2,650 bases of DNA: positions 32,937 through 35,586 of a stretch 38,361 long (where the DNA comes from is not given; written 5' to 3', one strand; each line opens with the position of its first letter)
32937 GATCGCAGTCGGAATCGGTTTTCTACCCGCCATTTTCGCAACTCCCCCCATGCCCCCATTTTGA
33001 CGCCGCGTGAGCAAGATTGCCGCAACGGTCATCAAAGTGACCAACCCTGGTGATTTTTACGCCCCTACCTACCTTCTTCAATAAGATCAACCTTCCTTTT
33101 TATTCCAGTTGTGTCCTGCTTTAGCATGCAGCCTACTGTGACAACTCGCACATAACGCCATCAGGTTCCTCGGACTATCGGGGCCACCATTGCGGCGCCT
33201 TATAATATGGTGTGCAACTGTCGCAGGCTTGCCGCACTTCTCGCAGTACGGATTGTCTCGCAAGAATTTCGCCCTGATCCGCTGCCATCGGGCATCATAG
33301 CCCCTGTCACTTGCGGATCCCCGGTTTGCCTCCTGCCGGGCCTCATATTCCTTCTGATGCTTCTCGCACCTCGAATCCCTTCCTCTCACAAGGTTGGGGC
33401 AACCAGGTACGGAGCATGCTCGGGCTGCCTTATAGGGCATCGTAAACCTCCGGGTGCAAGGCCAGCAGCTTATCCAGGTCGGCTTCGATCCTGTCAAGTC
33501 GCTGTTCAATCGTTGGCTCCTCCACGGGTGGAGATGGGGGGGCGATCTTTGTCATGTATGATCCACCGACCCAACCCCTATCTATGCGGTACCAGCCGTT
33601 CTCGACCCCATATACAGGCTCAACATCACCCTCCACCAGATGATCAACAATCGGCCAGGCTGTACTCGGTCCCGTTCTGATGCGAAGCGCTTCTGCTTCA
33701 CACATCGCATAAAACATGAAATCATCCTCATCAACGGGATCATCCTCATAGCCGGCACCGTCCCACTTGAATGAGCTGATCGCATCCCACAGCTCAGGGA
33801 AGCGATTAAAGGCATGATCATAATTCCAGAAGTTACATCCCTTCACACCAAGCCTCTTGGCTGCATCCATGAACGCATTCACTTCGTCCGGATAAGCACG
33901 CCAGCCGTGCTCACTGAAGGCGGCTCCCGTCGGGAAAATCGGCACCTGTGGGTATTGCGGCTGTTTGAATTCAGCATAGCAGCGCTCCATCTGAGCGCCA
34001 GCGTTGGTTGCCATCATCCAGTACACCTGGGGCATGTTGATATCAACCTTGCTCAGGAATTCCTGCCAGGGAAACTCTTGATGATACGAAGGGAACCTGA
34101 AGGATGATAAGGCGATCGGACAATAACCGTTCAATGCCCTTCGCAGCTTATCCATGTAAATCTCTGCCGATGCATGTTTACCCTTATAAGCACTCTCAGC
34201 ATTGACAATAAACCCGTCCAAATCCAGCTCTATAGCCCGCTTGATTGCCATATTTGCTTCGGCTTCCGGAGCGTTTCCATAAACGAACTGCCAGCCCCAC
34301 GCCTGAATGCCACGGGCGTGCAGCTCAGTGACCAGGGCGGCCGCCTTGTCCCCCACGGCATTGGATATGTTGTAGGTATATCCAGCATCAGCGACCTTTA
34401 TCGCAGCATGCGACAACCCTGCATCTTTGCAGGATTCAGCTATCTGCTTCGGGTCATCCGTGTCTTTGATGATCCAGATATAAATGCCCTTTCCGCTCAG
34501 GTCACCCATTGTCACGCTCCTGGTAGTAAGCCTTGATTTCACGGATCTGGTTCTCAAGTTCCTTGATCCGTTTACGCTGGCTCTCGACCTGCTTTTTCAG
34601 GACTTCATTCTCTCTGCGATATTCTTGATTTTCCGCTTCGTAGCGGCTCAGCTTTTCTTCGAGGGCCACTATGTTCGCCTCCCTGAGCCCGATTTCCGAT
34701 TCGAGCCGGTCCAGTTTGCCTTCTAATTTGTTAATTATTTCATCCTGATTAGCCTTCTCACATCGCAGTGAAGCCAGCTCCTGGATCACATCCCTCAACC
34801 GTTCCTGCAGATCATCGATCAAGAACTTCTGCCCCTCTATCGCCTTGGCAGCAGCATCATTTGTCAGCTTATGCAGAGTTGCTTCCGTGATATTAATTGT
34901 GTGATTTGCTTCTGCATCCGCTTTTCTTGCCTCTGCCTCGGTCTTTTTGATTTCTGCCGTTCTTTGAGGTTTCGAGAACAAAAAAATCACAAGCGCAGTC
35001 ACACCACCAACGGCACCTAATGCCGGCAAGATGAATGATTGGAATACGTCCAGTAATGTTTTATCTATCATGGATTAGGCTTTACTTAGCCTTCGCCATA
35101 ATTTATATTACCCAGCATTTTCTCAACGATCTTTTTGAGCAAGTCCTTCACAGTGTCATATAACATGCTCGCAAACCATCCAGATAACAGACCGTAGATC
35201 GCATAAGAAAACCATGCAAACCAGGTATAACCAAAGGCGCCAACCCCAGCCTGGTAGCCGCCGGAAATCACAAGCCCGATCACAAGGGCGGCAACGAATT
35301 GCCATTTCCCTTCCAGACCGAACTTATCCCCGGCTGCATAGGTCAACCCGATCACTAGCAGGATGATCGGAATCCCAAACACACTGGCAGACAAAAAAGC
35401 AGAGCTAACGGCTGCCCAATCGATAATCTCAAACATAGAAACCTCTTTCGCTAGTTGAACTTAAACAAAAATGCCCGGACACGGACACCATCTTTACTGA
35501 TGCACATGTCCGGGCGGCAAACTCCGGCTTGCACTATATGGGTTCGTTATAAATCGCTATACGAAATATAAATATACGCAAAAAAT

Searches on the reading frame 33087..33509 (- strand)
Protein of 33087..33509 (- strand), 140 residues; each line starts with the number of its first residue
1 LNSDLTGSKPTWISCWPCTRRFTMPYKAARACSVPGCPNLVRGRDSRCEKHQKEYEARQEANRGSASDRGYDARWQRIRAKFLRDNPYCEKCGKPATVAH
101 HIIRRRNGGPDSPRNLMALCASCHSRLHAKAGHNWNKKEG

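Call 67: search_protein_families(library=phrogs, proteins=[window:33087-33509:-], max_evalue=0.001)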
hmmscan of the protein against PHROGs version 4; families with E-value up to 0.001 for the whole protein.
window:33087-33509:- (140 aa): 23 families
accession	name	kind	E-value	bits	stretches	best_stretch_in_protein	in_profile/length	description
phrog_144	-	DNA, RNA and nucleotide metabolism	1.7e-30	106.9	1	20-137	13-142/175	HNH endonuclease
phrog_589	-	DNA, RNA and nucleotide metabolism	3.5e-24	86.5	1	15-136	30-147/179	HNH endonuclease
phrog_4581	-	head and packaging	4.4e-15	57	1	29-131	7-112/395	terminase small subunit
phrog_2323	-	DNA, RNA and nucleotide metabolism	1.4e-14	55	1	55-130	4-86/113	HNH endonuclease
phrog_1271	-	DNA, RNA and nucleotide metabolism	4e-13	50.5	1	14-137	214-325/361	HNH endonuclease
phrog_333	-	DNA, RNA and nucleotide metabolism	1.3e-12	49.1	1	61-126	7-77/138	HNH endonuclease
phrog_119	-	DNA, RNA and nucleotide metabolism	3.6e-12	46.8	1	53-138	169-265/443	HNH endonuclease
phrog_15103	-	unknown function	1.9e-11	44.9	1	85-130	212-257/280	-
phrog_7785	-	DNA, RNA and nucleotide metabolism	2.1e-10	41.7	1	42-126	30-110/147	HNH endonuclease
phrog_8048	-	DNA, RNA and nucleotide metabolism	1.6e-08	35.1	1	50-132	139-230/273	HNH endonuclease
phrog_740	-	DNA, RNA and nucleotide metabolism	2.6e-08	34.2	1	65-131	17-88/332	HNH endonuclease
phrog_6050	-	DNA, RNA and nucleotide metabolism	2.6e-08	34.1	1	52-130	278-360/402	HNH endonuclease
phrog_7370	-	DNA, RNA and nucleotide metabolism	6.5e-08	33.7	1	83-133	38-90/115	HNH endonuclease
phrog_338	-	DNA, RNA and nucleotide metabolism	1.3e-07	32.3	1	48-133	171-265/340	HNH endonuclease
phrog_5956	-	DNA, RNA and nucleotide metabolism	2.6e-07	31.4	1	64-131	36-111/138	HNH endonuclease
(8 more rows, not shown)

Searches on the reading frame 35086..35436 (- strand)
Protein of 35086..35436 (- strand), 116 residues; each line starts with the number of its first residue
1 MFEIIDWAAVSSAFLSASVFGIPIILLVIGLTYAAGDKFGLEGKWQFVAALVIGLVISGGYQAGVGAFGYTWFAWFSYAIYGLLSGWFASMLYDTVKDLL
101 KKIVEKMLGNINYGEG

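Call 67: search_protein_families(library=phrogs, proteins=[window:35086-35436:-], max_evalue=0.001)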
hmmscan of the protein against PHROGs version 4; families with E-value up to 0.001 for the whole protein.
window:35086-35436:- (116 aa): 1 family
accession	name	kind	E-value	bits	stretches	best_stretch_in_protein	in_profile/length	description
phrog_1299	-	lysis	0.0001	23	1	19-99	8-83/100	holin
